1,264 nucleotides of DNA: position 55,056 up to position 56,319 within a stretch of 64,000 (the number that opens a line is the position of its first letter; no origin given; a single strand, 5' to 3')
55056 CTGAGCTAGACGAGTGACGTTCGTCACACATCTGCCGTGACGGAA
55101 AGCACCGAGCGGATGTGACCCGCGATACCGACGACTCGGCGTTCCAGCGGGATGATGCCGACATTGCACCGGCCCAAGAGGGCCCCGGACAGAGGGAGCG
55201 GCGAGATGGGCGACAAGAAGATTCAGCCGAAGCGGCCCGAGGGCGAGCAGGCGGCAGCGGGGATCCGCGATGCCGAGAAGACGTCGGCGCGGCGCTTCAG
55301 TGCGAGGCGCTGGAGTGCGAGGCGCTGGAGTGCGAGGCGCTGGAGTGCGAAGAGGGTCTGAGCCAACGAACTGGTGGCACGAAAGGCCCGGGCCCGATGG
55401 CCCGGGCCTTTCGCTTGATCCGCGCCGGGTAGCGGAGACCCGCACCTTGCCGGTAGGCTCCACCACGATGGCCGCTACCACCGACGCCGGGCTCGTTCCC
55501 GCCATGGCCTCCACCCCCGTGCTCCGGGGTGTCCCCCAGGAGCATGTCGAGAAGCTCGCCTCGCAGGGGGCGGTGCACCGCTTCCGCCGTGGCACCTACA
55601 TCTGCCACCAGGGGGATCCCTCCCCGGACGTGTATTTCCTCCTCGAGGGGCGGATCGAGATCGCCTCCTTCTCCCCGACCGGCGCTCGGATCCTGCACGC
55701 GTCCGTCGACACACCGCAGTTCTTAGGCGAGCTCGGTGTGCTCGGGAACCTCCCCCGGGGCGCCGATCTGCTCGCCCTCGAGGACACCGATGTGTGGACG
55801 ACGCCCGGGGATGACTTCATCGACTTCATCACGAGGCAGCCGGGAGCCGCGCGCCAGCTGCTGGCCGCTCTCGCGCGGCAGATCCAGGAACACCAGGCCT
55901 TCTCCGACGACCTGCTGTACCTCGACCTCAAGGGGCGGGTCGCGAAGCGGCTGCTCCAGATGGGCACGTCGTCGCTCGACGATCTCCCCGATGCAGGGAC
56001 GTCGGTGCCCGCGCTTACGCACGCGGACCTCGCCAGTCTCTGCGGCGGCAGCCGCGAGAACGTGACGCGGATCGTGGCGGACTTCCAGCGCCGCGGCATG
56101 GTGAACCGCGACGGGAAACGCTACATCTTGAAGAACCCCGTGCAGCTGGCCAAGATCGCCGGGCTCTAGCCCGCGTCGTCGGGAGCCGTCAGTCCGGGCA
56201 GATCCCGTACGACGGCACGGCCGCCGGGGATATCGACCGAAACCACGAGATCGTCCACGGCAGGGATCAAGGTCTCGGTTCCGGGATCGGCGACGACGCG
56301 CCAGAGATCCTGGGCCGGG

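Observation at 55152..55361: Small ORF built on a 4 x 15-bp tandem repeat, with frame-ambiguous coding signal ((SARRW)n versus (ALECE)n)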

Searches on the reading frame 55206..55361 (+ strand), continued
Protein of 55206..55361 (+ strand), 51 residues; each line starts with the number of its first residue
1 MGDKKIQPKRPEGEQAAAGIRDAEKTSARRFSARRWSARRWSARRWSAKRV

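Call 72: search_protein_representatives(alignment_id=A3)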
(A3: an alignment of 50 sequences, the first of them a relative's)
Query: 50 sequences, 49 profile positions. Proteins with E-value up to 0.001 (for the whole library): 54; up to 1e-10: 9; up to 1e-30: 0. The best 54 are listed.
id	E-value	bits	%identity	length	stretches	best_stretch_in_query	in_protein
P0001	2.9e-16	75.9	-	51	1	1-48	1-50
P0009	3.7e-16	75.5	-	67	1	1-48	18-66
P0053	4.6e-15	72.0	-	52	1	1-49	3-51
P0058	4.7e-15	72.0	-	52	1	1-48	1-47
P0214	7.0e-14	68.3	-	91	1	1-37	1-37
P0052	1.0e-12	64.5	-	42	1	1-42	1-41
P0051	4.0e-12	62.6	-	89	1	1-32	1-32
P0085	5.7e-11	58.9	-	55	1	1-48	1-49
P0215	1.0e-10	58.1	-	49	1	1-45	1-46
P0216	5.3e-10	55.8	-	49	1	1-46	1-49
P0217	1.4e-09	54.5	-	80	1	1-46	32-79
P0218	4.0e-09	53.0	-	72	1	1-45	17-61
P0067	4.7e-09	52.8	-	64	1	1-39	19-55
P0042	1.0e-08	51.7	-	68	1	1-42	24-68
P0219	5.4e-08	49.4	-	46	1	1-39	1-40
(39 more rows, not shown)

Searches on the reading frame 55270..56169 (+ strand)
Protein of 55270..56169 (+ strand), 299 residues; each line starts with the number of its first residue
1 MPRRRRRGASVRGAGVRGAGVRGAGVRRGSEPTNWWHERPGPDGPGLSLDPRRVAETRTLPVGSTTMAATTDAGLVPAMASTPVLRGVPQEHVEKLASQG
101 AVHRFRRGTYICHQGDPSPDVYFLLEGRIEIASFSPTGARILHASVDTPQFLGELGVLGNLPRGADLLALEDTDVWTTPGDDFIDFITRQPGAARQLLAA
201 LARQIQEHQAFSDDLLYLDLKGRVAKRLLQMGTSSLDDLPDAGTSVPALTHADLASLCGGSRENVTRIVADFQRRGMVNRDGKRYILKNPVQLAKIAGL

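Call 5: search_protein_families(library=pfam, proteins=[window:55270-56169:+], max_evalue=0.01)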
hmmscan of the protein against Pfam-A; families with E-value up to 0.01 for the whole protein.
window:55270-56169:+ (299 aa): 5 families
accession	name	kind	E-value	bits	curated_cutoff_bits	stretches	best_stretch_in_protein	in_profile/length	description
PF00027.35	cNMP_binding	-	1e-17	64.3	27.5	1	103-189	2-88/89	Cyclic nucleotide-binding domain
PF13545.12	HTH_Crp_2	-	1.5e-13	51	27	1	222-295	1-69/70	Crp-like helix-turn-helix domain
PF00325.26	Crp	-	9.3e-07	28.9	21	1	248-277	2-31/32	Bacterial regulatory proteins, crp family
PF25213.1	HVO_A0261_N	-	1.6e-05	25.2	35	1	249-286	25-62/86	HVO_A0261 N-terminal domain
PF22168.2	DIP2311-like_C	-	0.0011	19.6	27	0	248-282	19-53/63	Transcriptional regulator DIP2311-like, C-terminal domain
